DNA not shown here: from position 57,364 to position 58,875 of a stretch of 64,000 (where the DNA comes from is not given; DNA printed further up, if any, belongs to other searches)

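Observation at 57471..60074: Active/inactive metallophosphoesterase paralog pair under a near-consensus promoter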

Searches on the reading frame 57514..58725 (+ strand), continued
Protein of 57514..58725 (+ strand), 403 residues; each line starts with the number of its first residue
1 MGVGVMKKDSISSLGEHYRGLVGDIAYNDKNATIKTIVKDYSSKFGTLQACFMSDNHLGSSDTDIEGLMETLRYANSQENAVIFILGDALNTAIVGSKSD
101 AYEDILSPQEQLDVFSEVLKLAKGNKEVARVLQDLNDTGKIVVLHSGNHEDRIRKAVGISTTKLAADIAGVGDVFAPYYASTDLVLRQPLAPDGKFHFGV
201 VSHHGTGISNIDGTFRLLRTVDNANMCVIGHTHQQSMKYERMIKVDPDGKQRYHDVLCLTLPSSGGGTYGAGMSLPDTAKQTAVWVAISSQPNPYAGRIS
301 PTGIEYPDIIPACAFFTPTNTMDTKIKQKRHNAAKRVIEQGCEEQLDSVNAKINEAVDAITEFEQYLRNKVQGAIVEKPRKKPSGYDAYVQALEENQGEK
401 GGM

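Call 76: fold_search(model_id=the predicted structure, library=viral)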
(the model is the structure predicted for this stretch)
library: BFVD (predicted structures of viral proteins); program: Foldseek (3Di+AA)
matches with E <= 10: 666; with E <= 0.001: 47
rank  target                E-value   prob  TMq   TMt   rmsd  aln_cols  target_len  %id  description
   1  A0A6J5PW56            2.9e-18  1.00  0.53  0.68   5.4       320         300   15  Calcineurin-like phosphoesterase domain, ApaH type [uncultured Caudovirales phage]
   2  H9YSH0                2.1e-15  1.00  0.51  0.68   5.8       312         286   17  (no name in the UniProt tables at hand)
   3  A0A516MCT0            7.6e-15  1.00  0.47  0.47   5.6       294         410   14  (no name in the UniProt tables at hand)
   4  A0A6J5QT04            5.9e-14  1.00  0.42  0.69   5.0       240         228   21  Calcineurin-like phosphoesterase domain, ApaH type (Fragment) [uncultured Caudovirales phage]
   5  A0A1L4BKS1            2.0e-11  1.00  0.44  0.62   6.3       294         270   14  (no name in the UniProt tables at hand)
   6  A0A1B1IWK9            1.3e-09  1.00  0.42  0.57   5.8       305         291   16  (no name in the UniProt tables at hand)
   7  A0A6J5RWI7            2.0e-09  1.00  0.38  0.37  10.9       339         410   15  Calcineurin-like phosphoesterase domain-containing protein [uncultured Caudovirales phage]
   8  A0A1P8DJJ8            1.0e-08  1.00  0.42  0.50   8.5       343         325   14  (no name in the UniProt tables at hand)
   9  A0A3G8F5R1            1.3e-08  1.00  0.36  0.54   7.3       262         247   13  (no name in the UniProt tables at hand)
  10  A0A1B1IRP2            1.3e-08  1.00  0.39  0.57   7.6       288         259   18  (no name in the UniProt tables at hand)
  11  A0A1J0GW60            1.7e-08  1.00  0.39  0.39  12.1       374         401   12  Metallo-dependent phosphatase domain protein [Streptomyces phage BRock]
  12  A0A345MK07            2.3e-08  1.00  0.39  0.37   9.9       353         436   14  Putative metallophosphatase [Bacillus phage BSP38]
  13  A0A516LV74            3.2e-08  1.00  0.42  0.46   6.6       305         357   11  (no name in the UniProt tables at hand)
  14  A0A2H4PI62            6.9e-08  1.00  0.39  0.57   6.7       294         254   12  Metallophosphoesterase [Streptomyces phage WRightOn]
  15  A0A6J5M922            7.3e-08  1.00  0.38  0.48  12.1       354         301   12  Calcineurin-like phosphoesterase domain, lpxH type [uncultured Caudovirales phage]
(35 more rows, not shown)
